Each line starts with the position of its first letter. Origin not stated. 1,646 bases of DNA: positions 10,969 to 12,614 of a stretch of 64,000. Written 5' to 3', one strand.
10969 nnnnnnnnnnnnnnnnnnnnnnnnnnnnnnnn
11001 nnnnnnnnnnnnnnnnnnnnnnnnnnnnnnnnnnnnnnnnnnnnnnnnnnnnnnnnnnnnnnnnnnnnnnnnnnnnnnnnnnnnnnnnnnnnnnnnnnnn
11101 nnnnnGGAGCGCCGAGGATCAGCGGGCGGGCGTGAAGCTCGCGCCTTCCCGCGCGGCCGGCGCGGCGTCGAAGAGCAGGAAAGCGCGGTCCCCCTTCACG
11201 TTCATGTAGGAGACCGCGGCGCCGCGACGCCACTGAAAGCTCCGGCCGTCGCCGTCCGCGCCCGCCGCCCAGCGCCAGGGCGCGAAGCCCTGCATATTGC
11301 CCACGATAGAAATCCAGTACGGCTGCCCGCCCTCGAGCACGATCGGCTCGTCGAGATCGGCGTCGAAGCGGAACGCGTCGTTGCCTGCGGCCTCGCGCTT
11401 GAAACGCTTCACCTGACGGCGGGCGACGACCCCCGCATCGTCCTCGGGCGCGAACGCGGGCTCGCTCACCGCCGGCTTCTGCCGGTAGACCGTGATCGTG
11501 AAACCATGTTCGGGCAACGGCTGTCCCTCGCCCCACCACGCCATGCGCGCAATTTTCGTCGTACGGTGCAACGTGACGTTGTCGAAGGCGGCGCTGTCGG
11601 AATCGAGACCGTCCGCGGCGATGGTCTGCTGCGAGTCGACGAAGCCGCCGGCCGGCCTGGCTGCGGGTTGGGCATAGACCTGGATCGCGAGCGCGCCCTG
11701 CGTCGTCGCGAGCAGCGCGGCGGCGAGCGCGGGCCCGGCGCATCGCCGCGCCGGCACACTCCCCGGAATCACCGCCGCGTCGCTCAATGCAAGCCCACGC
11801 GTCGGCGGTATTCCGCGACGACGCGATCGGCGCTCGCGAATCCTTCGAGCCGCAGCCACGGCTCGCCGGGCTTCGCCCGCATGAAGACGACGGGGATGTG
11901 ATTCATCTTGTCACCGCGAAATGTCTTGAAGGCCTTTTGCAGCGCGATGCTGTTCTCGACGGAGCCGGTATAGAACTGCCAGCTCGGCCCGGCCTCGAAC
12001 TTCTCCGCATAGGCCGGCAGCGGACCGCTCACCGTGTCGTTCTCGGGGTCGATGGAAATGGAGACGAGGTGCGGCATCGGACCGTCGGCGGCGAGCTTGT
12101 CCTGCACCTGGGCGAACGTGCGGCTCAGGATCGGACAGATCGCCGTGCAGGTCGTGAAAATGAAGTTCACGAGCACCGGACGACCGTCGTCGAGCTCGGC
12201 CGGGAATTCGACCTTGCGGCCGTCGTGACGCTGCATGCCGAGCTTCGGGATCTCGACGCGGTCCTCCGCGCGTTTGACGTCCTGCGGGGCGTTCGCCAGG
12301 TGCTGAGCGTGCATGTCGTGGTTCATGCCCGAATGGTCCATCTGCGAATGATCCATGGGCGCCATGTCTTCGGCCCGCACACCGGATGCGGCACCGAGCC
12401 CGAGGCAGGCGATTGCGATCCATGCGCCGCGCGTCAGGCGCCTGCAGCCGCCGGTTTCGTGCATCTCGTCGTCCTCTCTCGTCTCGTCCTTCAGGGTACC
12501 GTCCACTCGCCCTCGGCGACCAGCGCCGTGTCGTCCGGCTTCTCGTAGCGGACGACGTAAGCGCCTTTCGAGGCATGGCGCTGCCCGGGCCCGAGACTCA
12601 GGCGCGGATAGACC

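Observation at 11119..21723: Six-gene operon around a giant multicopper oxidase with FKBP, cytochrome c and SCO1 partners: candidate Mn(II)-oxidase-type system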

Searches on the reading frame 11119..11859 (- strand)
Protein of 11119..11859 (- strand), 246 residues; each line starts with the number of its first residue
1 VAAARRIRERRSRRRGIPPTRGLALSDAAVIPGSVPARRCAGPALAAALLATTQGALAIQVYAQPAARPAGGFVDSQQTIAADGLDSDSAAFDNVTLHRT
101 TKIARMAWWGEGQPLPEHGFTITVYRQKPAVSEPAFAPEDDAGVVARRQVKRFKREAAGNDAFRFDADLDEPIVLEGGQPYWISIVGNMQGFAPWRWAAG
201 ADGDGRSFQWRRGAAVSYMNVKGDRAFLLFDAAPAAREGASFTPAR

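Call 4: search_protein_families(library=pfam, proteins=[window:11119-11859:-], max_evalue=0.01)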
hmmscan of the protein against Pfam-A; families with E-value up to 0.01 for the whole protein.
window:11119-11859:- (246 aa): 1 family
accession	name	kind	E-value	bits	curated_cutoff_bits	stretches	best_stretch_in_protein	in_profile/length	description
PF25470.1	DUF7901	-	0.0044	17.4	24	0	151-198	117-163/205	Domain of unknown function (DUF7901)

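Call 5: search_protein_families(library=ncbifam, proteins=[window:11119-11859:-], max_evalue=0.01)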
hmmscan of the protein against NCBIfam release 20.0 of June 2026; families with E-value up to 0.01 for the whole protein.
window:11119-11859:- (246 aa): 0 families

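Call 25: find_homologous_proteins(query=window:11119-11772:-, max_evalue=0.001)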
Query window:11119-11772:- (217 aa): 3 proteins with E <= 0.001 among 2946 candidates.
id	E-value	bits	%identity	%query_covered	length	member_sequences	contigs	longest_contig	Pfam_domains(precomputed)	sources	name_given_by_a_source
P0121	7.7e-140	482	100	100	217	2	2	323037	-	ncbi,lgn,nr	ncbi:MAG: hypothetical protein HY749_00535 [Gammaproteobacteria bacterium]|nr:hypothetical protein [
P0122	4.3e-104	365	78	98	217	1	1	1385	-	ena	-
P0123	3.3e-6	45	30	68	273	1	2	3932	-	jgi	jgi:hypothetical protein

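Call 46: search_protein_representatives(alignment_id=A2)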
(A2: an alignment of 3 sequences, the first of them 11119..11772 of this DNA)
Query: 3 sequences, 217 profile positions. Proteins with E-value up to 0.001 (for the whole library): 714; up to 1e-10: 109; up to 1e-30: 16. The best 150 are listed.
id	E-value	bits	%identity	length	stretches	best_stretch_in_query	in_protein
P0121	2.3e-118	409.8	-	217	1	1-217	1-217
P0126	1.9e-47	178.0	-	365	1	17-206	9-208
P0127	2.5e-41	158.0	-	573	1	15-206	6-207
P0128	5.0e-40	153.7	-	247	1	24-210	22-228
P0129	2.2e-39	151.6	-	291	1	27-206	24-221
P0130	2.8e-38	148.0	-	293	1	13-208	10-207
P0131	9.1e-38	146.3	-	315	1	15-207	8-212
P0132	5.1e-37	143.9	-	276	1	9-209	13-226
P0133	1.4e-35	139.2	-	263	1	18-212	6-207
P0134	2.3e-34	135.2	-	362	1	26-201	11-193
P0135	6.7e-34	133.7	-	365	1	28-203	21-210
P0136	1.1e-32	129.7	-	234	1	8-208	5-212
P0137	2.0e-32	128.9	-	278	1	22-209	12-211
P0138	2.8e-32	128.4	-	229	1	8-213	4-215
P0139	2.5e-31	125.3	-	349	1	16-201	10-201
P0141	2.7e-30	121.9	-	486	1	19-208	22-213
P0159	2.9e-23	98.9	-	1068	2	19-206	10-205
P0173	2.9e-17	79.3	-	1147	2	24-201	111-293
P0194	7.7e-13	64.8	-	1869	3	54-210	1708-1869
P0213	8.9e-12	61.4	-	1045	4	74-210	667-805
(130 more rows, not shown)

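Call 47: search_protein_families(library=pfam, proteins=[P0126, P0127, P0128, P0130, P0134, P0141, P0159, P0173, P0194, P0213], max_evalue=0.01)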
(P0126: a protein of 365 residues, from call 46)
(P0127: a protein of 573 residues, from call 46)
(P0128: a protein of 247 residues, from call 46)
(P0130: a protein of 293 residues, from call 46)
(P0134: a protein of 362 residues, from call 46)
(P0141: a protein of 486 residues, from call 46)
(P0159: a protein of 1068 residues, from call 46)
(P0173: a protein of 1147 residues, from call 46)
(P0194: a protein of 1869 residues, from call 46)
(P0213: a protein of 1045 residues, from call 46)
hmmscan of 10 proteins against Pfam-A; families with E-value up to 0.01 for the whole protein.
P0126 (365 aa): 0 families

P0127 (573 aa): 1 family
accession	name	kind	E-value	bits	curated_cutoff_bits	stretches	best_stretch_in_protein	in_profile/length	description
PF18998.6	Flg_new_2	-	3.8e-21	75.3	23.6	2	214-278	4-70/73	Divergent InlB B-repeat domain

P0128 (247 aa): 1 family
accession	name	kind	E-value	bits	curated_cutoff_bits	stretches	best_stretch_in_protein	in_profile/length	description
PF07589.16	PEP-CTERM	-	8.2e-07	29.3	20.7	1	222-244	1-24/24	PEP-CTERM motif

P0130 (293 aa): 0 families

P0134 (362 aa): 0 families

P0141 (486 aa): 0 families

P0159 (1068 aa): 5 families
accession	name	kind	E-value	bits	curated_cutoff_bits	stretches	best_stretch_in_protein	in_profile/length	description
PF18998.6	Flg_new_2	-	8.1e-69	228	23.6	6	551-618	2-71/73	Divergent InlB B-repeat domain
PF25470.1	DUF7901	-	1.8e-16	61.2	24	2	26-164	4-158/205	Domain of unknown function (DUF7901)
PF09479.16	Flg_new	-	1e-15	58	27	3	289-334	8-50/65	Listeria-Bacteroides repeat domain (List_Bact_rpt)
PF16820.11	PKD_3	-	7.8e-06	26.1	26.3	0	659-685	35-61/68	PKD-like domain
PF07679.22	I-set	-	0.0013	19.2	23.7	0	300-341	13-56/90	Immunoglobulin I-set domain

P0173 (1147 aa): 8 families
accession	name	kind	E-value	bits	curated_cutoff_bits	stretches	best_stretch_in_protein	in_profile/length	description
PF05345.18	He_PIG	-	1.9e-50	169.7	24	5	708-787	7-96/96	Putative Ig domain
PF25470.1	DUF7901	-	6.7e-13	49.5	24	2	504-646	3-160/205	Domain of unknown function (DUF7901)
PF17963.7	Big_9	-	6.9e-07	30.5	23.6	0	825-874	42-89/89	Bacterial Ig domain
PF25235.1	DUF7850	-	2.2e-05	25.5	27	0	818-881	8-71/165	Domain of unknown function (DUF7850)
PF02369.22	Big_1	-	4.1e-05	24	34.9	1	425-490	20-84/93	Bacterial Ig-like domain (group 1)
PF00630.25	Filamin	-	0.00036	21.7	26.9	0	413-484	11-79/93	Filamin/ABP280 repeat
PF19077.6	Big_13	-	0.00047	21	27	0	925-964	59-100/102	Bacterial Ig-like domain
PF17892.7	Cadherin_5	-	0.0035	17.6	26.5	0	831-875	53-97/98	Cadherin-like domain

P0194 (1869 aa): 1 family
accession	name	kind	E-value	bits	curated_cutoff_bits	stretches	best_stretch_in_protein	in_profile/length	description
PF25470.1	DUF7901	-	6.2e-09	36.6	24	1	1716-1835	24-167/205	Domain of unknown function (DUF7901)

P0213 (1045 aa): 4 families
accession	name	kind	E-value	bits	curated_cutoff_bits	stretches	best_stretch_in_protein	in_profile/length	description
PF13202.12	EF-hand_5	-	1.8e-12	46.6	25.9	1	920-939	4-23/25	EF hand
PF00036.39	EF-hand_1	-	1.3e-11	43.6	25.4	0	920-939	5-24/29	EF hand domain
PF13405.12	EF-hand_6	-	3.1e-09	36.2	25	0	920-939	5-24/30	EF-hand domain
PF13499.12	EF-hand_7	-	2.3e-08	34.7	30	0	918-966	6-65/67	EF-hand domain pair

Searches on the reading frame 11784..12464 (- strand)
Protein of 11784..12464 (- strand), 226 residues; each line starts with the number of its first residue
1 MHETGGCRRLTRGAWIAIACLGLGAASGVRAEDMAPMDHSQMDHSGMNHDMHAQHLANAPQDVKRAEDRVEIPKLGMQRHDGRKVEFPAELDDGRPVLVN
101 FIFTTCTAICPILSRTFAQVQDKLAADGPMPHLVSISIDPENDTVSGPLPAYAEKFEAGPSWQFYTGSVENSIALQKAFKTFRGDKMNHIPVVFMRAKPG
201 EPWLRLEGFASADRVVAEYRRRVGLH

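Call 4: search_protein_families(library=pfam, proteins=[window:11784-12464:-], max_evalue=0.01)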
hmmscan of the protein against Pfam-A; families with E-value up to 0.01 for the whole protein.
window:11784-12464:- (226 aa): 1 family
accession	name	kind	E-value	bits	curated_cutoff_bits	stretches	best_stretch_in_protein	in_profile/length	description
PF02630.20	SCO1-SenC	-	2.1e-15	57.3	22.8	1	93-182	20-106/134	SCO1/SenC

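Call 5: search_protein_families(library=ncbifam, proteins=[window:11784-12464:-], max_evalue=0.01)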
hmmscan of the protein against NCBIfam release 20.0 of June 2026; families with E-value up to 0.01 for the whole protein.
window:11784-12464:- (226 aa): 0 families

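Call 82: search_solved_structures(query=window:11784-12464:-, max_evalue=0.01)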
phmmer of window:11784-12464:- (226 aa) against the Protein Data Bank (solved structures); distinct sequences matched with E-value up to 0.01: 14.
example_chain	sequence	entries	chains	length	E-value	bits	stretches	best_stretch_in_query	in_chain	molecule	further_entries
1xzo_A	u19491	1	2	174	3.3e-11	46.5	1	71-183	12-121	Hypothetical protein ypmQ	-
1on4_A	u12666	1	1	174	3.8e-11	46.3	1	71-183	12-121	Sco1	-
4hde_A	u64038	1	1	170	4.9e-06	29.6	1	93-171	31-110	SCO1/SenC family lipoprotein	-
3me7_A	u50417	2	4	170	0.00011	25.2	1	86-164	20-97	Putative uncharacterized protein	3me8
4wbr_D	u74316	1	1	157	0.00019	24.4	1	93-157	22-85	Blr1131 protein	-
4wbj_A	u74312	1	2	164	0.00021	24.3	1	93-157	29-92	Blr1131 protein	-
2ggt_A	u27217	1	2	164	0.00025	24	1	94-182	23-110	SCO1 protein homolog, mitochondrial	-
1wp0_A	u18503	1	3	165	0.00025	24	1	94-182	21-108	SCO1 protein homolog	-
2gqk_A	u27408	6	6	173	0.00028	23.9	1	94-182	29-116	SCO1 protein homolog, mitochondrial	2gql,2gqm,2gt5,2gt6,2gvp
2rli_A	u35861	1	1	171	0.00077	22.4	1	94-171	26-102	SCO2 protein homolog, mitochondrial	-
6n5u_A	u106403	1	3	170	0.00077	22.4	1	78-181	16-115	Protein SCO1 homolog 1, mitochondrial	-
4bpy_A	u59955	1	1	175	0.0016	21.4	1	71-146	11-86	SCO PROTEIN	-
4txo_D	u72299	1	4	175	0.0061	19.5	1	93-157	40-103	Blr1131 protein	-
2hrf_A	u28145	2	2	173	0.0064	19.4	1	94-182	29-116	SCO1 protein homolog, mitochondrial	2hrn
